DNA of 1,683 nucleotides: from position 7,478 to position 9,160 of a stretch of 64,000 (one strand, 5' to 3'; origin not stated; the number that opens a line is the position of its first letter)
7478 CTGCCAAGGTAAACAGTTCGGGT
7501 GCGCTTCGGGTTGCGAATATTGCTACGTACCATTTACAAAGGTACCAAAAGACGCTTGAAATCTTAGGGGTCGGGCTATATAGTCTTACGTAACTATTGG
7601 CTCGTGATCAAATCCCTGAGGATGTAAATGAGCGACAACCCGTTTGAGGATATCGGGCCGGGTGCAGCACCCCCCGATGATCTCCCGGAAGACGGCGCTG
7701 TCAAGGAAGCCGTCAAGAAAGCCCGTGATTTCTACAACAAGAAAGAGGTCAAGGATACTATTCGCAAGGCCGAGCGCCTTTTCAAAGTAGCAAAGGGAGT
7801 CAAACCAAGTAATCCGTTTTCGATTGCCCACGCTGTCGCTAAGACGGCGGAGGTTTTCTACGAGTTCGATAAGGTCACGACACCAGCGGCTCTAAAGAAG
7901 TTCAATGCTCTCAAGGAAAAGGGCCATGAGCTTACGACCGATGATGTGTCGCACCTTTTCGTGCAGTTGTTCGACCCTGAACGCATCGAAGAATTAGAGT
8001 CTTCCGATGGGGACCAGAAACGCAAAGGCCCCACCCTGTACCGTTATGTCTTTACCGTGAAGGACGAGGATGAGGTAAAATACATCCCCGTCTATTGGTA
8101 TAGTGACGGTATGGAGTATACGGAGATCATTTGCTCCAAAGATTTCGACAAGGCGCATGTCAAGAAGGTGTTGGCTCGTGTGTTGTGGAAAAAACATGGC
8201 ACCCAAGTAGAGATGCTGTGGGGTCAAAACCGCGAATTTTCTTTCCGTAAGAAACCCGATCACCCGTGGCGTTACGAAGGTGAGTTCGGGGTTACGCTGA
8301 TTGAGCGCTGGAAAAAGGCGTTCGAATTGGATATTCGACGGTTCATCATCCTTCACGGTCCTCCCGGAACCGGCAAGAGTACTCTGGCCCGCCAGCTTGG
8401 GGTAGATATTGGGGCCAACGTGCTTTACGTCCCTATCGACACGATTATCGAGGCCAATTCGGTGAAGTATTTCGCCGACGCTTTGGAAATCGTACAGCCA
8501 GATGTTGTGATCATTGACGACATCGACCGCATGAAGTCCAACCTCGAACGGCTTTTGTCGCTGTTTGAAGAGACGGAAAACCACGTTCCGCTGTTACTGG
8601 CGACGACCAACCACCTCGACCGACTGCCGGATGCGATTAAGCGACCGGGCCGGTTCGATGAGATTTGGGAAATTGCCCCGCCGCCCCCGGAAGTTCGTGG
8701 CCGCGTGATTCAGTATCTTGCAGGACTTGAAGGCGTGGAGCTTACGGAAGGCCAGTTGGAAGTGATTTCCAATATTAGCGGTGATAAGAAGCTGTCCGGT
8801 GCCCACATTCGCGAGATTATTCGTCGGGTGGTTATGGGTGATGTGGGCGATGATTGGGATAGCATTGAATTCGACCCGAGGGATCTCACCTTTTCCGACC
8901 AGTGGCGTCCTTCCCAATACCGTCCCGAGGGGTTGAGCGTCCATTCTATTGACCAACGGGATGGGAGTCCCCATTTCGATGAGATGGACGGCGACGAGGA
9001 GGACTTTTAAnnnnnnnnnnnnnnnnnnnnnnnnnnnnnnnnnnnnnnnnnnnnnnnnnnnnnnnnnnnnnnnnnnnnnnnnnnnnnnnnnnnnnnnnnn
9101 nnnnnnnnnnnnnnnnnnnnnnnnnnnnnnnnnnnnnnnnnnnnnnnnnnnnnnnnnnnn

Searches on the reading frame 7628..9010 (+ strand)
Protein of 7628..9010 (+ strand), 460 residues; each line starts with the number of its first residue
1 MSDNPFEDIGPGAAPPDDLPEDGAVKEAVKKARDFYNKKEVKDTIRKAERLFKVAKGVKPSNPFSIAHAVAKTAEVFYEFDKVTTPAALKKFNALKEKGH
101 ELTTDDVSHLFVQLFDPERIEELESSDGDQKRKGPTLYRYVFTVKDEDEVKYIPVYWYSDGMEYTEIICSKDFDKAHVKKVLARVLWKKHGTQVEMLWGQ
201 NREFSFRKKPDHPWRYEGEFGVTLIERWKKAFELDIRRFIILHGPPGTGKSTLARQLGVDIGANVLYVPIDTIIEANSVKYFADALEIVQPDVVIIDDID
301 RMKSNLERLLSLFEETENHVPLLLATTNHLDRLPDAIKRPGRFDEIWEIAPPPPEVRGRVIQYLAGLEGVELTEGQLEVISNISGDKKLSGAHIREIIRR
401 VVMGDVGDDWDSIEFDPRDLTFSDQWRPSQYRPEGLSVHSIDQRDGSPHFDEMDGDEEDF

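Call 9: search_protein_families(library=phrogs, proteins=[window:7628-9010:+], max_evalue=0.00001)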
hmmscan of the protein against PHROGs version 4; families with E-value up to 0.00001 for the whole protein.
window:7628-9010:+ (460 aa): 10 families
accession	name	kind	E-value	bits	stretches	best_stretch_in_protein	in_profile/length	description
phrog_7485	-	unknown function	4.7e-14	53.2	1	227-308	217-295/430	-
phrog_3757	-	unknown function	8.4e-14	52.7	1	231-414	120-316/367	-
phrog_168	-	DNA, RNA and nucleotide metabolism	1.5e-12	48.9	1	236-339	42-149/314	clamp loader of DNA polymerase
phrog_10440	-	unknown function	2.8e-10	40.3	1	225-384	218-385/483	-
phrog_5846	-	DNA, RNA and nucleotide metabolism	4e-10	40.5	1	224-339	24-143/380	clamp loader of DNA polymerase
phrog_9172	-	unknown function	5.8e-08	33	0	240-397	110-292/509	-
phrog_8638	-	unknown function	7.8e-07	29.1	1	230-399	298-487/568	-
phrog_11838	-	DNA, RNA and nucleotide metabolism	1.7e-06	28.5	1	228-386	36-194/420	clamp loader of DNA polymerase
phrog_2376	-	other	2.4e-06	28.1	1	240-343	77-183/363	ATPase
phrog_10401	-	other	6.6e-06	26.1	0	239-348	462-583/667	ATPase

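Call 75: search_protein_families(library=pfam, proteins=[window:7628-9010:+], max_evalue=0.001)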
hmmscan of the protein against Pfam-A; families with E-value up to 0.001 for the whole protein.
window:7628-9010:+ (460 aa): 15 families
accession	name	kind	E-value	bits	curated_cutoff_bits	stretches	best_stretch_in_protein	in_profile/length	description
PF00004.35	AAA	-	4.1e-18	66.5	21.2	1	240-349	1-129/131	ATPase family associated with various cellular activities (AAA)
PF25199.1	nSTAND_NTPase5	-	6.8e-10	39.4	34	1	237-326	41-132/145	Novel STAND NTPase 5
PF13401.12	AAA_22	-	5.6e-09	36.8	27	0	237-258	5-26/130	AAA domain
PF00910.28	RNA_helicase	-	8.1e-08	33.1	21.5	1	240-313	1-75/105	RNA helicase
PF07728.20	AAA_5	-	1.5e-07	32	22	1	240-321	2-98/139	AAA domain (dynein-related subfamily)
PF13173.12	AAA_14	-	1.2e-06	29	27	1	238-330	3-101/129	AAA domain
PF05496.18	RuvB_N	-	2.2e-06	27.9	27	1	239-310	35-104/159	Holliday junction DNA helicase RuvB P-loop domain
PF20720.3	nSTAND3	-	4.7e-06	26.8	27.2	1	234-299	14-74/155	Novel STAND NTPase 3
PF13191.12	AAA_16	-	1.2e-05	26.3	32.6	0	238-264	25-51/167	AAA ATPase domain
PF05729.18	NACHT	-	0.00013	22.3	26.7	0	238-264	1-27/167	NACHT domain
PF01695.23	IstB_IS21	-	0.00034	20.6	24.1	1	238-305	93-168/238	IstB-like ATP binding protein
PF13671.12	AAA_33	-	0.00065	20.5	27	0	240-266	2-28/143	AAA domain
PF13238.12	AAA_18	-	0.00082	20.3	29.4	0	240-296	1-45/128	AAA domain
PF14532.12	Sigma54_activ_2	-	0.0009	19.9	25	0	241-335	25-116/138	Sigma-54 interaction domain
PF13481.12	AAA_25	-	0.0009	19.4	27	0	238-261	34-57/195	AAA domain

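Call 86: search_protein_families(library=padloc, proteins=[window:7628-9010:+], max_evalue=0.001)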
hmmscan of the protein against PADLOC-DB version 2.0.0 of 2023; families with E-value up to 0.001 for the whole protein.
window:7628-9010:+ (460 aa): 7 families
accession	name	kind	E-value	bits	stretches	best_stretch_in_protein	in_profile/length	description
PDLC02196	IetA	-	1.6e-12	45.6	2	233-274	118-159/374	-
PDLC02195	IetA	-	1.3e-09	35.8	2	231-274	131-174/395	-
PDLC00915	TRIP13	-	1.2e-05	22.9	1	239-262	65-88/302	TRIP13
PDLC04232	IetA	-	1.7e-05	22.4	1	230-276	109-155/330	-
PDLC04790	PDC-S01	-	6.5e-05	19.8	1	234-335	24-123/422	-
PDLC04140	mad8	-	0.00048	17.7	1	234-301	24-68/314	mads_8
PDLC00914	TRIP13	-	0.00081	16.9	0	237-261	71-95/302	TRIP13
